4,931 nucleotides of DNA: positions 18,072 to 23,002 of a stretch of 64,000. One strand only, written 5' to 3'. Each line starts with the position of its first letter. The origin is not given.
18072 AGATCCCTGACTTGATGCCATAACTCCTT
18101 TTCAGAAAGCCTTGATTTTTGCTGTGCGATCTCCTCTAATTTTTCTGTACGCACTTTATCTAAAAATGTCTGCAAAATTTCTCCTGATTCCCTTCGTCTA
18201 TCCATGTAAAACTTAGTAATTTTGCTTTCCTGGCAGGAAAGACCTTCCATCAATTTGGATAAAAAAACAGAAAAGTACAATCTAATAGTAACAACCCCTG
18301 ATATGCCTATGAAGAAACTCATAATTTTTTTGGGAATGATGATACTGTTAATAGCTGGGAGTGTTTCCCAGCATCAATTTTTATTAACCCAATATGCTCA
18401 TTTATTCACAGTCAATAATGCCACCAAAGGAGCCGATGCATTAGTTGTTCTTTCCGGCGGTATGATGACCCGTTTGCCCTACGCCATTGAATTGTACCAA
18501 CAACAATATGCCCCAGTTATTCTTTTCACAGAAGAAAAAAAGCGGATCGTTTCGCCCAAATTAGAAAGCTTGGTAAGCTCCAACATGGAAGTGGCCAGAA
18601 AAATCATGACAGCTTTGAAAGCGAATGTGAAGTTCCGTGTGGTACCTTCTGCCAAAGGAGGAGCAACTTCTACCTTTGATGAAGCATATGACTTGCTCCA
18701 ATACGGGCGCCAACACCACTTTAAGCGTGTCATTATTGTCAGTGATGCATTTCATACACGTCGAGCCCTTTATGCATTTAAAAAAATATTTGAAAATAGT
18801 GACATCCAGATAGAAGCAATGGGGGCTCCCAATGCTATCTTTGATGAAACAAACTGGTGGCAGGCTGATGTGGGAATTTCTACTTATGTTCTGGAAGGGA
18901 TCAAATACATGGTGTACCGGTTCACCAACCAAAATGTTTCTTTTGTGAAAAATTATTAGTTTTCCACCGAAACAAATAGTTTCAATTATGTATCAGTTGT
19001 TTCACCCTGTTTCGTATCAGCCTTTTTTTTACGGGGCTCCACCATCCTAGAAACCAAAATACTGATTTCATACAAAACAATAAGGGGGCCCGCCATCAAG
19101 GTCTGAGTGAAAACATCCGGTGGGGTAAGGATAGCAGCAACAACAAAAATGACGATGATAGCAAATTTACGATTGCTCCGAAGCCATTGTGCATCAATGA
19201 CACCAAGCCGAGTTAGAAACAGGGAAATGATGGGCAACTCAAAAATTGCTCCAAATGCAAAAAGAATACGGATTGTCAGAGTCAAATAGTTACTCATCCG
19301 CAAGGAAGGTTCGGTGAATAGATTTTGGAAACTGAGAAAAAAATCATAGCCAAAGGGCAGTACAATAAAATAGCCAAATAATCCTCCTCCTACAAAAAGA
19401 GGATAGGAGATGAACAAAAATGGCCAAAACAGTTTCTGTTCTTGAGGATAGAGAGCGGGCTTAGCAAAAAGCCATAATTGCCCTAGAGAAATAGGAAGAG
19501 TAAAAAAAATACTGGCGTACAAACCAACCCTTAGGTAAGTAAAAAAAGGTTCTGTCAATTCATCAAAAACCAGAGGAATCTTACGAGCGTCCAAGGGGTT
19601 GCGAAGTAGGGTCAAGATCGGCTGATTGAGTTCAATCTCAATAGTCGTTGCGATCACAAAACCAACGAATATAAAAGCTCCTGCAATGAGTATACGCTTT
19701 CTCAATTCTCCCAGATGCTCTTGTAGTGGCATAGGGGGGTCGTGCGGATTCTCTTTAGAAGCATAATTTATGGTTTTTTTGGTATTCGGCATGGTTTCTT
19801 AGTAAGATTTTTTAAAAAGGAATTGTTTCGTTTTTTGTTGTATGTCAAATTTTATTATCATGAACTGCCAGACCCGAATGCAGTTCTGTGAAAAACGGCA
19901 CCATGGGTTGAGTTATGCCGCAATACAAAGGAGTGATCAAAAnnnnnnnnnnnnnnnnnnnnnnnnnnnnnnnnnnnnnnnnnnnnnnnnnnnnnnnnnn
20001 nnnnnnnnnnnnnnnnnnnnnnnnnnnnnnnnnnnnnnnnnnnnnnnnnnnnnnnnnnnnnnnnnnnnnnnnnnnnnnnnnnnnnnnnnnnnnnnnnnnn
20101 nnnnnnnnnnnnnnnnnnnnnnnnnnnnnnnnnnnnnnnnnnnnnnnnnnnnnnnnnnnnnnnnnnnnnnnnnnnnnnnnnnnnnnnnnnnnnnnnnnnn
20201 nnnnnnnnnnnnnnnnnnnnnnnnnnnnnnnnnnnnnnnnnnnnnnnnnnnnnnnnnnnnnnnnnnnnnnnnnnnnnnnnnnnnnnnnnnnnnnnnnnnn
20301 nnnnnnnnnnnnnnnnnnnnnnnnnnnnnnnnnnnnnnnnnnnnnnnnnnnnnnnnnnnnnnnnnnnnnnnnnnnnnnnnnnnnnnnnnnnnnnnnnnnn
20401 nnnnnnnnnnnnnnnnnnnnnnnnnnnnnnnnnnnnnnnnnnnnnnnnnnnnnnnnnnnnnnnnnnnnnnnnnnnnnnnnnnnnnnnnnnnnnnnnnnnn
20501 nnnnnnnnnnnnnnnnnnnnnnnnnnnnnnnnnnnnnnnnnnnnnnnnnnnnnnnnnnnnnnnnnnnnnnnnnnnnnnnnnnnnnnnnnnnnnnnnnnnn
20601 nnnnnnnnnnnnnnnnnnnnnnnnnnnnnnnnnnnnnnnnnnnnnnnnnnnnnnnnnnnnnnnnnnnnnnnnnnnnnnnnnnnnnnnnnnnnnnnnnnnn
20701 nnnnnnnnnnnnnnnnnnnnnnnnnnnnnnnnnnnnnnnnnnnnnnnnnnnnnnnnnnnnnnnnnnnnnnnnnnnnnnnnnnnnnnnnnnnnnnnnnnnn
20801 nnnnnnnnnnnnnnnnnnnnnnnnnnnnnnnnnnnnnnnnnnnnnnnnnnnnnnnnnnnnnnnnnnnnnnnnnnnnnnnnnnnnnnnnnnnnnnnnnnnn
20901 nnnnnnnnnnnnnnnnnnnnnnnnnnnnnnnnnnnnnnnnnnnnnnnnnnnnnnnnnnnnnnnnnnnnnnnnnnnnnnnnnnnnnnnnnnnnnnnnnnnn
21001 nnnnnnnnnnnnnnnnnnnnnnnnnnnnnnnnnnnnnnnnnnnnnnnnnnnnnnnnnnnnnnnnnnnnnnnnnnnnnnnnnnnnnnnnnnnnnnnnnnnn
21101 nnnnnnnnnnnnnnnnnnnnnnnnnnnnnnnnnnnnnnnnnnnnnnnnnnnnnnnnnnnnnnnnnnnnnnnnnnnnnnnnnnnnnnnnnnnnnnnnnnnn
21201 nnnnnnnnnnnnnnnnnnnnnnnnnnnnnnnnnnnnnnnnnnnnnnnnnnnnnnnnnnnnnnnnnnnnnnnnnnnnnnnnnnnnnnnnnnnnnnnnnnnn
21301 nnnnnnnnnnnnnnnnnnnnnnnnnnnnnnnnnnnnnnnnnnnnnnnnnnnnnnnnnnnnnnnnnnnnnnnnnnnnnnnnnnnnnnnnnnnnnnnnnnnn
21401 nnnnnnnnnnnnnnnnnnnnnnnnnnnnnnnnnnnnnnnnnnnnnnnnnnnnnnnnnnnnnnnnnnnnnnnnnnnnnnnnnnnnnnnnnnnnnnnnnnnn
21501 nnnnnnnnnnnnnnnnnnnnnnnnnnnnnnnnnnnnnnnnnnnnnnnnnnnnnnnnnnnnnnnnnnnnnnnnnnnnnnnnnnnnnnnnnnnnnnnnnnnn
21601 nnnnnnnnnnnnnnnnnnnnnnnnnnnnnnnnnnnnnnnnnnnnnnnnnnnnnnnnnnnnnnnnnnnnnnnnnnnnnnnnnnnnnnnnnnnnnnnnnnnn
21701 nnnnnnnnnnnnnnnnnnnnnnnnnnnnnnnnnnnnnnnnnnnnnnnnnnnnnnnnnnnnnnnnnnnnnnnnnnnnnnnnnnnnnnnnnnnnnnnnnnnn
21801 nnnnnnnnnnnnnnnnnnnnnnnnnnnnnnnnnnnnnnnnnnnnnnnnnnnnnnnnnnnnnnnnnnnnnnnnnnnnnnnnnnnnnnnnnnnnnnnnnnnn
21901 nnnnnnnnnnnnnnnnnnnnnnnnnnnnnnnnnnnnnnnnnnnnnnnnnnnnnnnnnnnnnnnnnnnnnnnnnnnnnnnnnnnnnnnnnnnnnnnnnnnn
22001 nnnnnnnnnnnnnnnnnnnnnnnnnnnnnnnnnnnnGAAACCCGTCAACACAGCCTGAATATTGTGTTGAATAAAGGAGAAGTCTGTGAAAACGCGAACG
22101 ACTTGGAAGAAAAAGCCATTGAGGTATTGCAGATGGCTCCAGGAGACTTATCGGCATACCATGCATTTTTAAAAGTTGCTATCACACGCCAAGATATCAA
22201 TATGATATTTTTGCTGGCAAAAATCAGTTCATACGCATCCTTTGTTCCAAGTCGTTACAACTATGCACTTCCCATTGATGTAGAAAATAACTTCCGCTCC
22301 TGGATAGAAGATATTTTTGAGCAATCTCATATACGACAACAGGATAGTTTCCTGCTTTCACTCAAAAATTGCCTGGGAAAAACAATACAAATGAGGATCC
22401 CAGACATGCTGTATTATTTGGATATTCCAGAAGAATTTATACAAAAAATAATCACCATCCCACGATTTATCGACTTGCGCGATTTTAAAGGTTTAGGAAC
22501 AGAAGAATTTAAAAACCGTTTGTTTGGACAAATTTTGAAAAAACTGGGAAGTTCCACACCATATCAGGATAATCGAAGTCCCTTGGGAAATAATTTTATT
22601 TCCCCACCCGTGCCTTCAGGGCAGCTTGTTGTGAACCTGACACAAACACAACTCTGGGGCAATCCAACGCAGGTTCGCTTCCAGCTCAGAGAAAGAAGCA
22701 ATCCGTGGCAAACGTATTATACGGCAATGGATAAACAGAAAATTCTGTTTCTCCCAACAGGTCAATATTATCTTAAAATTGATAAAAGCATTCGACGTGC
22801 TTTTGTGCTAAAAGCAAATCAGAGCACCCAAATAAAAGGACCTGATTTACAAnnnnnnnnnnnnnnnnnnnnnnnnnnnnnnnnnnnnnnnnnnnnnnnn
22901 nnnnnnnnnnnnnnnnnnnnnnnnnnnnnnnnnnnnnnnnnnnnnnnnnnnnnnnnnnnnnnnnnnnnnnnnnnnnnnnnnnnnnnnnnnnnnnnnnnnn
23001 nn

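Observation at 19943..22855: Secreted 14-blade WD40 protein with a novel ~300 aa C-terminal domain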

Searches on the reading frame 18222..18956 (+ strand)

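Call 16: search_protein_families(library=pfam, proteins=[window:18222-18956:+], max_evalue=0.00001)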
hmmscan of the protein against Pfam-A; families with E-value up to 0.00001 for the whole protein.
window:18222-18956:+ (245 aa): 1 family
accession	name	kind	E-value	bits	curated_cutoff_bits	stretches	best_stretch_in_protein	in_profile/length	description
PF02698.23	DUF218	-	2.8e-11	43.9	27.6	1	72-194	1-104/133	DUF218 domain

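Call 87: search_protein_families(library=ncbifam, proteins=[window:18222-18956:+], max_evalue=0.01)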
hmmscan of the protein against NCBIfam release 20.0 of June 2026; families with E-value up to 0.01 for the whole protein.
window:18222-18956:+ (245 aa): 0 families

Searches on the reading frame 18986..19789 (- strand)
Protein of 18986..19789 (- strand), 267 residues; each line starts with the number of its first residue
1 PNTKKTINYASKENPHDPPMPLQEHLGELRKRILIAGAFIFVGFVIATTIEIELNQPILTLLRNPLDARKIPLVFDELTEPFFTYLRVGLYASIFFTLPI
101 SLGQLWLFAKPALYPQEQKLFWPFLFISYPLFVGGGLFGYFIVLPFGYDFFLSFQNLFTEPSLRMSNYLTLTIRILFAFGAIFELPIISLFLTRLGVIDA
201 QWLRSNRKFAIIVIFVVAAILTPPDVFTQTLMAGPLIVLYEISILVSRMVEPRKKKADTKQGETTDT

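Call 12: find_encoding_contigs(protein=window:18986-19789:-, flank=10000)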
Protein window:18986-19789:- (267 aa): no gene with exactly this product is on record in the collection.

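Call 16: search_protein_families(library=pfam, proteins=[window:18986-19789:-], max_evalue=0.00001)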
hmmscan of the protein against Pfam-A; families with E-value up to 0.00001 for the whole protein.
window:18986-19789:- (267 aa): 1 family
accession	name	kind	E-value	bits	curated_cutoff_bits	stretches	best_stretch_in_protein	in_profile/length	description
PF00902.23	TatC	-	5.2e-63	213.1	25.1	1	24-235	1-208/208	Sec-independent protein translocase protein (TatC)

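Call 87: search_protein_families(library=ncbifam, proteins=[window:18986-19789:-], max_evalue=0.01)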
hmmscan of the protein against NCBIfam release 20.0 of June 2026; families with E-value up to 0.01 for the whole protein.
window:18986-19789:- (267 aa): 3 families
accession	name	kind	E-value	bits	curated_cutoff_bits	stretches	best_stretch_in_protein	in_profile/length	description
TIGR00945.1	tatC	equivalog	2e-60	204.4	132.7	1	22-240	1-215/215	twin-arginine translocase subunit TatC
NF008174.0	PRK10921.1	equivalog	2.1e-42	145.5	432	1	20-265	7-251/258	Sec-independent protein translocase subunit TatC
TIGR01912.1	TatC-Arch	equivalog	4.9e-39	134.4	192.6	1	28-251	8-233/234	Sec-independent protein translocase TatC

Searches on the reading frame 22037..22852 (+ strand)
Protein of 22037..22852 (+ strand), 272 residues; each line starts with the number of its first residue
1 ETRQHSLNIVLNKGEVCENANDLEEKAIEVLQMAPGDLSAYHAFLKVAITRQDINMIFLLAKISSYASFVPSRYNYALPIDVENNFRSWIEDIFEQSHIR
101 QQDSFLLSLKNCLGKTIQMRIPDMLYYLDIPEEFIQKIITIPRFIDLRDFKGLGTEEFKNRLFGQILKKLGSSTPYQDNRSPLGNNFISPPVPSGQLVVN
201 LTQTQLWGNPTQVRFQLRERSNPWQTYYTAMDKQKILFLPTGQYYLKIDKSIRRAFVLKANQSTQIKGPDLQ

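Call 91: find_related_loci(query=A5, collection=metagenome_contigs, flank=6000)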
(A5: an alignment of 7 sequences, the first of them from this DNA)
Query A5 (272 aa) in metagenome_contigs; peptide patterns used: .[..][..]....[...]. (x = any residue, [..] = any of these).
203 stretches matched a pattern; 11 encode a relative of the query (tblastn E <= 1e-3); 11 distinct loci.
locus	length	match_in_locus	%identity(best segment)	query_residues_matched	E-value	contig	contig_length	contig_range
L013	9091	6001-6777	35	3-261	6e-57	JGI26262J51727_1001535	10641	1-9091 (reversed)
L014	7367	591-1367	35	3-261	6e-57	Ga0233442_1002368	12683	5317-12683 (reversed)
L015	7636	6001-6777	35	3-261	5e-57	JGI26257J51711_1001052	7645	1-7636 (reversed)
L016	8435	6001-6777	35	3-261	6e-57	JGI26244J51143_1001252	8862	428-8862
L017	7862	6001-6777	35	3-261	5e-57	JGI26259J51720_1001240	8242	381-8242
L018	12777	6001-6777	35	3-261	1e-56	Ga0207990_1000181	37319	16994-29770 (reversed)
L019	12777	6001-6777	35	3-261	1e-55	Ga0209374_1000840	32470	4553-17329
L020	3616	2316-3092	35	3-261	1e-55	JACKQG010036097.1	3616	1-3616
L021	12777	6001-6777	35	3-261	1e-55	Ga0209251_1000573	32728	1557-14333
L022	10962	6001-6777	34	3-261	8e-51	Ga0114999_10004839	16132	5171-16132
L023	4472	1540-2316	33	3-261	2e-49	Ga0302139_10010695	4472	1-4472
